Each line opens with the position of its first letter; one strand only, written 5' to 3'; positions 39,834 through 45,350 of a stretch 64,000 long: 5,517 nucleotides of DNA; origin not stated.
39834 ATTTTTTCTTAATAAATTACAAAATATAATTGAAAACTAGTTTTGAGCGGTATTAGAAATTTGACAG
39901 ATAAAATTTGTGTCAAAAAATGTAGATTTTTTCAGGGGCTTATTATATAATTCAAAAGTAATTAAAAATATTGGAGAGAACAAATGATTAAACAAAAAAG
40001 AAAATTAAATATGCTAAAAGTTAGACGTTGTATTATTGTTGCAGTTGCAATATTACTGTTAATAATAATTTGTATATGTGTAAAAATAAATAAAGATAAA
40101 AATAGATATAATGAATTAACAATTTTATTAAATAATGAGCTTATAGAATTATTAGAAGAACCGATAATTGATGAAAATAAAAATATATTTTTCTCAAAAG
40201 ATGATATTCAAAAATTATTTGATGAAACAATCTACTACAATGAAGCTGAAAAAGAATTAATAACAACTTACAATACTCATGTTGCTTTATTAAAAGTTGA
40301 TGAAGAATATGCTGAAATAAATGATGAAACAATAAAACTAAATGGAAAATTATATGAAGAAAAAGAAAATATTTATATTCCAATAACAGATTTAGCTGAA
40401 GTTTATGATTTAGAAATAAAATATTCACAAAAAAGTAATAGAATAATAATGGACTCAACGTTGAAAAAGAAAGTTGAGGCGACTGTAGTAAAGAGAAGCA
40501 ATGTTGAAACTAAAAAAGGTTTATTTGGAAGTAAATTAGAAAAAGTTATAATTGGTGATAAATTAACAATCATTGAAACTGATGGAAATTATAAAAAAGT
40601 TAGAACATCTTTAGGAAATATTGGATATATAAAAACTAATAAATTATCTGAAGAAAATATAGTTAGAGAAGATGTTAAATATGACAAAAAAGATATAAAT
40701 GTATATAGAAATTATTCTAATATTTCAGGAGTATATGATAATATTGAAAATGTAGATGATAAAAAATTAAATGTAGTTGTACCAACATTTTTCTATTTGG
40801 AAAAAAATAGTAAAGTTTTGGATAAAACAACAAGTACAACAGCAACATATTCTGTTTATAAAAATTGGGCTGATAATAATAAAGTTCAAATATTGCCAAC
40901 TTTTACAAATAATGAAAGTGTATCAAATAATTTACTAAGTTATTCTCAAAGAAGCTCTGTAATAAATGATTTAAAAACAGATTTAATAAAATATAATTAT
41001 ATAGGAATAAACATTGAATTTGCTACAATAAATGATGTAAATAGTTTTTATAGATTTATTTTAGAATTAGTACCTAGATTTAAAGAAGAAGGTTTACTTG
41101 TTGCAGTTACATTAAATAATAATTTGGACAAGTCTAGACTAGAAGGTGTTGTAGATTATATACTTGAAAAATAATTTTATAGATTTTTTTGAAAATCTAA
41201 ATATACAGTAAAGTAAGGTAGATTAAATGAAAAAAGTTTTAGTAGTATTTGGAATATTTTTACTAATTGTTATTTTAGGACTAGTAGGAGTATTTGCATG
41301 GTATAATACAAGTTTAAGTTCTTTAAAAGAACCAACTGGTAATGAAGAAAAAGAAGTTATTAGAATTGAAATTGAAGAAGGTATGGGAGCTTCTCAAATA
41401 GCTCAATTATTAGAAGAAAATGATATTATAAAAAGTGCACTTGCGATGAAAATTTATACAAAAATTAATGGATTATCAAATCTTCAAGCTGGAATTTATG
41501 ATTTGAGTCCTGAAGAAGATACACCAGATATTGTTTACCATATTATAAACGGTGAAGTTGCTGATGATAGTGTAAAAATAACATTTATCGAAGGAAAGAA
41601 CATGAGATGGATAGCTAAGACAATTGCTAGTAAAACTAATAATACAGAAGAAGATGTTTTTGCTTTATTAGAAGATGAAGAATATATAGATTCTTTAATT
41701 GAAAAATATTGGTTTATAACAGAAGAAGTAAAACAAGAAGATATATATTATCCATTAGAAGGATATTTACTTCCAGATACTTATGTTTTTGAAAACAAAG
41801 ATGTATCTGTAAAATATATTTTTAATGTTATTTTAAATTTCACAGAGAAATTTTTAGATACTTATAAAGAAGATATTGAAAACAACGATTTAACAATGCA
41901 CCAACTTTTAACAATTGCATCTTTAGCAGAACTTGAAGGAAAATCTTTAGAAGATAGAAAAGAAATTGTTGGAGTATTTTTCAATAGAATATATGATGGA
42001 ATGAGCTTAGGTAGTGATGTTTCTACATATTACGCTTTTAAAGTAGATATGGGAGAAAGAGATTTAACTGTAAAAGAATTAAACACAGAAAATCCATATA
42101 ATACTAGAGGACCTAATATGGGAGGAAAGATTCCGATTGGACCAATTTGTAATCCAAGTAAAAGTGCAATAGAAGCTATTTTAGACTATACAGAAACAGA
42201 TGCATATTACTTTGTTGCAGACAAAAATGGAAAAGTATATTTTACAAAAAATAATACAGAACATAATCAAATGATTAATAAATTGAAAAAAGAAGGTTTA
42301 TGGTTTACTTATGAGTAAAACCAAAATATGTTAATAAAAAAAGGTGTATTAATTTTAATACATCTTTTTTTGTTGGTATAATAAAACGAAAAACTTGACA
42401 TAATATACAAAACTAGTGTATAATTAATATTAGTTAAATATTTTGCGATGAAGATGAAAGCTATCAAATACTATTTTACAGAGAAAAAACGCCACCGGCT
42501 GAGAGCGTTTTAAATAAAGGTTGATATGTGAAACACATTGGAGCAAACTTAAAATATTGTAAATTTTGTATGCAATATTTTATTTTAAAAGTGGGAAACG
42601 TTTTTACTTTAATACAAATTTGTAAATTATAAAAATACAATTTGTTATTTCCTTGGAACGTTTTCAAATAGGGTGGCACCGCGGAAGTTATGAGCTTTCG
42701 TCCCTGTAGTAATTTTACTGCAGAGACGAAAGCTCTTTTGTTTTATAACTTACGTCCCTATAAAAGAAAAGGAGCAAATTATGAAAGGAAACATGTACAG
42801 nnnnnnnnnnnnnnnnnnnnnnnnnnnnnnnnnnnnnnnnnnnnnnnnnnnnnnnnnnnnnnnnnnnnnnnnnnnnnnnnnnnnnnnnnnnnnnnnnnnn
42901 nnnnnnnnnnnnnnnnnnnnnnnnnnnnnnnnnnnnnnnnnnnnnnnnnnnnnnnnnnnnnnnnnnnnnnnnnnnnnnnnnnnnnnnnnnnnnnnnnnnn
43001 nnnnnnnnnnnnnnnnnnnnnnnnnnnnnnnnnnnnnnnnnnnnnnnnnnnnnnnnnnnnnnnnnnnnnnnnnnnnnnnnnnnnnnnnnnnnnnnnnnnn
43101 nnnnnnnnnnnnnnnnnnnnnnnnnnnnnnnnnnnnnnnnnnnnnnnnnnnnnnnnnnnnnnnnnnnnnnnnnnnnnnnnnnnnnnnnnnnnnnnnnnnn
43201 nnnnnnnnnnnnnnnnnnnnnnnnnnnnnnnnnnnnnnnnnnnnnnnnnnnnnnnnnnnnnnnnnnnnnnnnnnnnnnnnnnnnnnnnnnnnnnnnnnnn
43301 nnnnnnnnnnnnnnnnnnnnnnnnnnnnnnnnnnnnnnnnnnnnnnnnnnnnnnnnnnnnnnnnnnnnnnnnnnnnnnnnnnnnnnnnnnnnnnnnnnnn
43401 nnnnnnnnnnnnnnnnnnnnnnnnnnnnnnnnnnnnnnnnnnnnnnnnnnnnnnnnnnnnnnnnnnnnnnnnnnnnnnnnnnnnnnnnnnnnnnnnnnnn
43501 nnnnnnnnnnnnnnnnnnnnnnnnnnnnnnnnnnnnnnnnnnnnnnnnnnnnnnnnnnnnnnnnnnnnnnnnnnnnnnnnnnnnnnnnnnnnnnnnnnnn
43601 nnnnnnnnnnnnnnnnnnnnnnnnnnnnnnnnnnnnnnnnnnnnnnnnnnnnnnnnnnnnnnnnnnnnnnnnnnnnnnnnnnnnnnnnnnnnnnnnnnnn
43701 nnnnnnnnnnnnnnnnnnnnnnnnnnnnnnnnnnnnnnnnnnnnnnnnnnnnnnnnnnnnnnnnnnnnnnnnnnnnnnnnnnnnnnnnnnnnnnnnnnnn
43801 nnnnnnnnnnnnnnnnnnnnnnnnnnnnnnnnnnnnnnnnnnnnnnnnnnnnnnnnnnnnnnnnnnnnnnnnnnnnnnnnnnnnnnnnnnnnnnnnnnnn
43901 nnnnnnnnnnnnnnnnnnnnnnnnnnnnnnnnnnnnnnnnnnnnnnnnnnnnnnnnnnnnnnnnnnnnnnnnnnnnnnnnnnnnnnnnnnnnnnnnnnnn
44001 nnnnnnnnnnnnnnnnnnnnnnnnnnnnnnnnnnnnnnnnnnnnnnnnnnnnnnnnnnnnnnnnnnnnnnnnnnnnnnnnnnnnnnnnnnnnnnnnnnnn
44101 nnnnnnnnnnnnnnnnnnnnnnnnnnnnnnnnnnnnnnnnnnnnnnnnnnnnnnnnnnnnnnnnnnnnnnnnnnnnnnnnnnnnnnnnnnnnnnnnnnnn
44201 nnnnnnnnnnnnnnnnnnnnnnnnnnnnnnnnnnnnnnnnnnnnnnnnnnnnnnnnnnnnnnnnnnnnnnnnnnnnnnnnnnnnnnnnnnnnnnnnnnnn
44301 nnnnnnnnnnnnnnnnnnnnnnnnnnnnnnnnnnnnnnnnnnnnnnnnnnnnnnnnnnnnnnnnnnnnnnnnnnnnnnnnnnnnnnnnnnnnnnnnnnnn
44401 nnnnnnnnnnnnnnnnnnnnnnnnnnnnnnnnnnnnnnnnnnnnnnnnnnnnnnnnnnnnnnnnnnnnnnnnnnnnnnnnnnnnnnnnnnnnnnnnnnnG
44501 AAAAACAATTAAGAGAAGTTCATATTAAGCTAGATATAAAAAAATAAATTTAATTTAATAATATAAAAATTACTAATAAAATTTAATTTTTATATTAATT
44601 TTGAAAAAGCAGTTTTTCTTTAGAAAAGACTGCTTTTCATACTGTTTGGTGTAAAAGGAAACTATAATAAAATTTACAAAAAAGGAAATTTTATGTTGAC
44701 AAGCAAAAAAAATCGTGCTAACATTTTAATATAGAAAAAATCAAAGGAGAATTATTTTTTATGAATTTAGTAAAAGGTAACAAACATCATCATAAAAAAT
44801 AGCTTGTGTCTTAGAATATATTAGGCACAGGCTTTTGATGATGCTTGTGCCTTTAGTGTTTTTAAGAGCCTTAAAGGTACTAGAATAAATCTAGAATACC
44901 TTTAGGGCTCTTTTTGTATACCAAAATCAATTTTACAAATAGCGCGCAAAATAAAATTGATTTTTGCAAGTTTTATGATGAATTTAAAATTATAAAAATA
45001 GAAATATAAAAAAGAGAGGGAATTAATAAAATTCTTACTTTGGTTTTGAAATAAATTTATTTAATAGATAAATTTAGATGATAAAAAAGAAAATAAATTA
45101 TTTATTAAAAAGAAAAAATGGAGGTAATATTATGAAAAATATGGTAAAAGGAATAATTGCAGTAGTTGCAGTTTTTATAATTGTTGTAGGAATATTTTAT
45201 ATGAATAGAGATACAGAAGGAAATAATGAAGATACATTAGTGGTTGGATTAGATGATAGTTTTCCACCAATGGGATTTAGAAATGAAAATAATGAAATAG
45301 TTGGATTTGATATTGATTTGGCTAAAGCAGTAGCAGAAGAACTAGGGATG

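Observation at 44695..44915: Ribosome-mediated attenuator built around a His-His-His leader peptide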

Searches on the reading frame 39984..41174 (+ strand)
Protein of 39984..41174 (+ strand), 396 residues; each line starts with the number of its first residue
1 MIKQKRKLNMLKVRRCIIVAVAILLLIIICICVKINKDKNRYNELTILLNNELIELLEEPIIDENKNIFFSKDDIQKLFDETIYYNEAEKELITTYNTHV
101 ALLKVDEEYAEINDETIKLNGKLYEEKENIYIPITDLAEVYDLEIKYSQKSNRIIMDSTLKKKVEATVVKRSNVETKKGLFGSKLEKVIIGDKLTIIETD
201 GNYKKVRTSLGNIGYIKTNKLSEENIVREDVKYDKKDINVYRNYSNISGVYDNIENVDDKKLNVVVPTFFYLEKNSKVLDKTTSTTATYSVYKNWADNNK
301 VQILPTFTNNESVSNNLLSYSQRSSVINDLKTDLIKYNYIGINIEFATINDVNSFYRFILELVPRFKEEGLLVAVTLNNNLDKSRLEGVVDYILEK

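Call 8: search_protein_families(library=ncbifam, proteins=[window:39984-41174:+])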
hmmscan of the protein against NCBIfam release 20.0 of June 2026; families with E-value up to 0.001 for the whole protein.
window:39984-41174:+ (396 aa): 1 family
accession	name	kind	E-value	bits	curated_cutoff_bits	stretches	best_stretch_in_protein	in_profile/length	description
TIGR04211.1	SH3_and_anchor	equivalog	2.5e-06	27.3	65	1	186-239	22-76/198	TIGR04211 family SH3 domain-containing protein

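Call 9: search_protein_families(library=pfam, proteins=[window:39984-41174:+])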
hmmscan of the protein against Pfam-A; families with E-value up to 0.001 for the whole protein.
window:39984-41174:+ (396 aa): 1 family
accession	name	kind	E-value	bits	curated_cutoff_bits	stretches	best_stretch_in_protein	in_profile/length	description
PF07833.16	Cu_amine_oxidN1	-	9.8e-10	38.8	24.2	1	49-155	2-107/108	Copper amine oxidase N-terminal domain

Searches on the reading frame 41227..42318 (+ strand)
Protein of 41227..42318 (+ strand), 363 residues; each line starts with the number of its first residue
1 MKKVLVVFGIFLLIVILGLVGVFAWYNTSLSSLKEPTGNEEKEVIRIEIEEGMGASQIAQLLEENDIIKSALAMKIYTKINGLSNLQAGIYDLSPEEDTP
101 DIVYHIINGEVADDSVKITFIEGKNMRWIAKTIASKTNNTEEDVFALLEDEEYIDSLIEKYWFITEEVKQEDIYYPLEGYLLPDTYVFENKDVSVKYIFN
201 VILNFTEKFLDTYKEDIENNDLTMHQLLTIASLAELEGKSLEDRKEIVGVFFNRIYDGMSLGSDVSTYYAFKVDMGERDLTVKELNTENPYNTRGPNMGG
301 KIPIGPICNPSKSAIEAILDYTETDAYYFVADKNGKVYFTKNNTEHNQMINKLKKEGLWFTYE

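Call 8: search_protein_families(library=ncbifam, proteins=[window:41227-42318:+])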
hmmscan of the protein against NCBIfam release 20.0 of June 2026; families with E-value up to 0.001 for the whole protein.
window:41227-42318:+ (363 aa): 2 families
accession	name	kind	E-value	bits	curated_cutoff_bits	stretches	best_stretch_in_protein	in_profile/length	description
TIGR00247.1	TIGR00247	hypoth_equivalog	6.7e-65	219.4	103.4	1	1-351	1-338/347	endolytic transglycosylase MltG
NF007619.0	PRK10270.1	equivalog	6.3e-24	84.6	532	1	1-352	1-329/340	cell division protein YceG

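Call 9: search_protein_families(library=pfam, proteins=[window:41227-42318:+])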
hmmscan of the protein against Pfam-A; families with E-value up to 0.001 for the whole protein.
window:41227-42318:+ (363 aa): 1 family
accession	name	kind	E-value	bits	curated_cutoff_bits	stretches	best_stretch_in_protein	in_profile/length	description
PF02618.21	YceG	-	4.1e-64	217.1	32.4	1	47-352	1-275/275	YceG-like family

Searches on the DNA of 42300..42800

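Call 10: search_rna_families(source=window, start=42300, end=42800, threshold=evalue, max_evalue=1, show_alignments=1)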
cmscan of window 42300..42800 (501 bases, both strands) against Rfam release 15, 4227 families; matches with E-value up to 1: 6.
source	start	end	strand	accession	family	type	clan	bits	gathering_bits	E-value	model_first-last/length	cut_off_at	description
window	42439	42708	+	RF00230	T-box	Cis-reg; leader;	-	59.9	93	1.2e-12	1-219/219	no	T-box leader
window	42458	42540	+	RF01254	snR34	Gene; snRNA; snoRNA; HACA-box;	CL00042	25.2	39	0.25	1-206/206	no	Small nucleolar RNA snR34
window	42686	42750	-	RF00740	mir-370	Gene; miRNA;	-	23.5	70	0.0094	1-75/75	no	mir-370 microRNA precursor family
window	42691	42747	-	RF02822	Srn266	Gene; sRNA;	-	20.7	63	0.63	51-112/112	no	Streptococcus RNA 266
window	42603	42743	-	RF01087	PK-repZ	Cis-reg;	-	16.2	44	0.39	1-150/150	no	Pseudoknot of the regulatory region of the repZ gene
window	42580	42738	+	RF02650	CncR1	Gene; sRNA;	-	15.7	76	0.3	1-213/213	no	Cag non-coding RNA1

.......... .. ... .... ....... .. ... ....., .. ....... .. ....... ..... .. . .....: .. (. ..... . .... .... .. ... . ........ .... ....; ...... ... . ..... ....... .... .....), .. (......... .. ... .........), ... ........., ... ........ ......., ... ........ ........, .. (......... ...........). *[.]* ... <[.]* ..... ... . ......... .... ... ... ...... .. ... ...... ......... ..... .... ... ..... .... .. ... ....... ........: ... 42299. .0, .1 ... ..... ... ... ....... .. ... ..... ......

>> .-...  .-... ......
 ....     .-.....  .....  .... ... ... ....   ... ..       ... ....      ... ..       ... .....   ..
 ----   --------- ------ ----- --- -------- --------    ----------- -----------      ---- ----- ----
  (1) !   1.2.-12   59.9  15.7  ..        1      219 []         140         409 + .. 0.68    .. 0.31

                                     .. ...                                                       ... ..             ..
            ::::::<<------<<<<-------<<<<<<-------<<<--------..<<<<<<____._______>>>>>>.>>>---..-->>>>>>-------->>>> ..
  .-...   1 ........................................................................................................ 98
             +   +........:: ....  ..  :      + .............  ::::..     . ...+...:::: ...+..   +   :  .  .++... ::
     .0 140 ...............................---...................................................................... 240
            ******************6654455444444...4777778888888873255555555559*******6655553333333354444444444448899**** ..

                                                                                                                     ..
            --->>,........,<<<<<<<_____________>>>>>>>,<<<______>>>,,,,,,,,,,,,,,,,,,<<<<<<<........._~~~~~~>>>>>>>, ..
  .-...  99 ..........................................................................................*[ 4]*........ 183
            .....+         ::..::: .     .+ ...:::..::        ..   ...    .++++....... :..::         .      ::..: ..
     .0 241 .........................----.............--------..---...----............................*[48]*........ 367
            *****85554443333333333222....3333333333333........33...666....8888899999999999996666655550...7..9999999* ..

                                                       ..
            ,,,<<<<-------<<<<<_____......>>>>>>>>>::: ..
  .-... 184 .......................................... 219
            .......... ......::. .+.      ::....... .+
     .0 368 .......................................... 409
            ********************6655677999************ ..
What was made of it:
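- On T-box leader (RF00230): The same search finds one upstream of aspS (call 10).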

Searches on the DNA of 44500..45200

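Call 4: search_rna_families(source=window, start=44500, end=45200, threshold=evalue, max_evalue=10, show_alignments=3)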
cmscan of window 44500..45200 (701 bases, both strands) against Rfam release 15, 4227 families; matches with E-value up to 10: 17.
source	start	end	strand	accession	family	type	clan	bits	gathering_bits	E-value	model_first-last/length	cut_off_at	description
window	44873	44976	+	RF02434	SpF39_sRNA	Gene; sRNA;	-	27.3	60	0.32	1-109/109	no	Streptococcus sRNA SpF39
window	44791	44909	+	RF04313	aspC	Cis-reg;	-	24.3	100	0.25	1-124/124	no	aspC ncRNA motif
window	44849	44985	-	RF00438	SNORA33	Gene; snRNA; snoRNA; HACA-box;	-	22.6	74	0.43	1-130/130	no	Small nucleolar RNA SNORA33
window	44878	44980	-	RF01457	rli22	Gene; sRNA;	CL00114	21.6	80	0.52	1-111/111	no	Listeria sRNA rli22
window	44859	44965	-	RF00400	SNORA28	Gene; snRNA; snoRNA; HACA-box;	CL00033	20.6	65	0.51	1-126/126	no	Small nucleolar RNA SNORA28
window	44866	44950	-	RF02822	Srn266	Gene; sRNA;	-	20.2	63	1.1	1-112/112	no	Streptococcus RNA 266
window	44852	44925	+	RF03799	mir-3202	Gene; miRNA;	-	19.3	90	0.47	1-79/79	no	mir-3202 microRNA precursor family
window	44858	44915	+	RF00697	mir-186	Gene; miRNA;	-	18.1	70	1.5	1-82/82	no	mir-186 microRNA precursor family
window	44754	44800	-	RF00609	SNORD100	Gene; snRNA; snoRNA; CD-box;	CL00073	17.9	58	0.89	1-81/81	no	Small nucleolar RNA SNORD100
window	44606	44638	+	RF01938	mir-1251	Gene; miRNA;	-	17.5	81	0.55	17-49/66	no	mir-1251 microRNA precursor family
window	44768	44862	+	RF00558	L20_leader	Cis-reg; leader;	-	16.4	58.7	2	1-127/127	no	Ribosomal protein L20 leader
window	44803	44873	+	RF04090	mir-6529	Gene; miRNA;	-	16.4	71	3.1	1-79/79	no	mir-6529 microRNA precursor family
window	44840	44887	+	RF03512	mir-3479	Gene; miRNA;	-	15.1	79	7.7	1-74/74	no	mir-3479 microRNA precursor family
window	44774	44854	-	RF00780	MIR477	Gene; miRNA;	-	15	65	4.3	1-99/99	no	MIR477 microRNA precursor family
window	44600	44643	+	RF03474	mir-4766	Gene; miRNA;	-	14.9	72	9.2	1-56/56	no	mir-4766 microRNA precursor family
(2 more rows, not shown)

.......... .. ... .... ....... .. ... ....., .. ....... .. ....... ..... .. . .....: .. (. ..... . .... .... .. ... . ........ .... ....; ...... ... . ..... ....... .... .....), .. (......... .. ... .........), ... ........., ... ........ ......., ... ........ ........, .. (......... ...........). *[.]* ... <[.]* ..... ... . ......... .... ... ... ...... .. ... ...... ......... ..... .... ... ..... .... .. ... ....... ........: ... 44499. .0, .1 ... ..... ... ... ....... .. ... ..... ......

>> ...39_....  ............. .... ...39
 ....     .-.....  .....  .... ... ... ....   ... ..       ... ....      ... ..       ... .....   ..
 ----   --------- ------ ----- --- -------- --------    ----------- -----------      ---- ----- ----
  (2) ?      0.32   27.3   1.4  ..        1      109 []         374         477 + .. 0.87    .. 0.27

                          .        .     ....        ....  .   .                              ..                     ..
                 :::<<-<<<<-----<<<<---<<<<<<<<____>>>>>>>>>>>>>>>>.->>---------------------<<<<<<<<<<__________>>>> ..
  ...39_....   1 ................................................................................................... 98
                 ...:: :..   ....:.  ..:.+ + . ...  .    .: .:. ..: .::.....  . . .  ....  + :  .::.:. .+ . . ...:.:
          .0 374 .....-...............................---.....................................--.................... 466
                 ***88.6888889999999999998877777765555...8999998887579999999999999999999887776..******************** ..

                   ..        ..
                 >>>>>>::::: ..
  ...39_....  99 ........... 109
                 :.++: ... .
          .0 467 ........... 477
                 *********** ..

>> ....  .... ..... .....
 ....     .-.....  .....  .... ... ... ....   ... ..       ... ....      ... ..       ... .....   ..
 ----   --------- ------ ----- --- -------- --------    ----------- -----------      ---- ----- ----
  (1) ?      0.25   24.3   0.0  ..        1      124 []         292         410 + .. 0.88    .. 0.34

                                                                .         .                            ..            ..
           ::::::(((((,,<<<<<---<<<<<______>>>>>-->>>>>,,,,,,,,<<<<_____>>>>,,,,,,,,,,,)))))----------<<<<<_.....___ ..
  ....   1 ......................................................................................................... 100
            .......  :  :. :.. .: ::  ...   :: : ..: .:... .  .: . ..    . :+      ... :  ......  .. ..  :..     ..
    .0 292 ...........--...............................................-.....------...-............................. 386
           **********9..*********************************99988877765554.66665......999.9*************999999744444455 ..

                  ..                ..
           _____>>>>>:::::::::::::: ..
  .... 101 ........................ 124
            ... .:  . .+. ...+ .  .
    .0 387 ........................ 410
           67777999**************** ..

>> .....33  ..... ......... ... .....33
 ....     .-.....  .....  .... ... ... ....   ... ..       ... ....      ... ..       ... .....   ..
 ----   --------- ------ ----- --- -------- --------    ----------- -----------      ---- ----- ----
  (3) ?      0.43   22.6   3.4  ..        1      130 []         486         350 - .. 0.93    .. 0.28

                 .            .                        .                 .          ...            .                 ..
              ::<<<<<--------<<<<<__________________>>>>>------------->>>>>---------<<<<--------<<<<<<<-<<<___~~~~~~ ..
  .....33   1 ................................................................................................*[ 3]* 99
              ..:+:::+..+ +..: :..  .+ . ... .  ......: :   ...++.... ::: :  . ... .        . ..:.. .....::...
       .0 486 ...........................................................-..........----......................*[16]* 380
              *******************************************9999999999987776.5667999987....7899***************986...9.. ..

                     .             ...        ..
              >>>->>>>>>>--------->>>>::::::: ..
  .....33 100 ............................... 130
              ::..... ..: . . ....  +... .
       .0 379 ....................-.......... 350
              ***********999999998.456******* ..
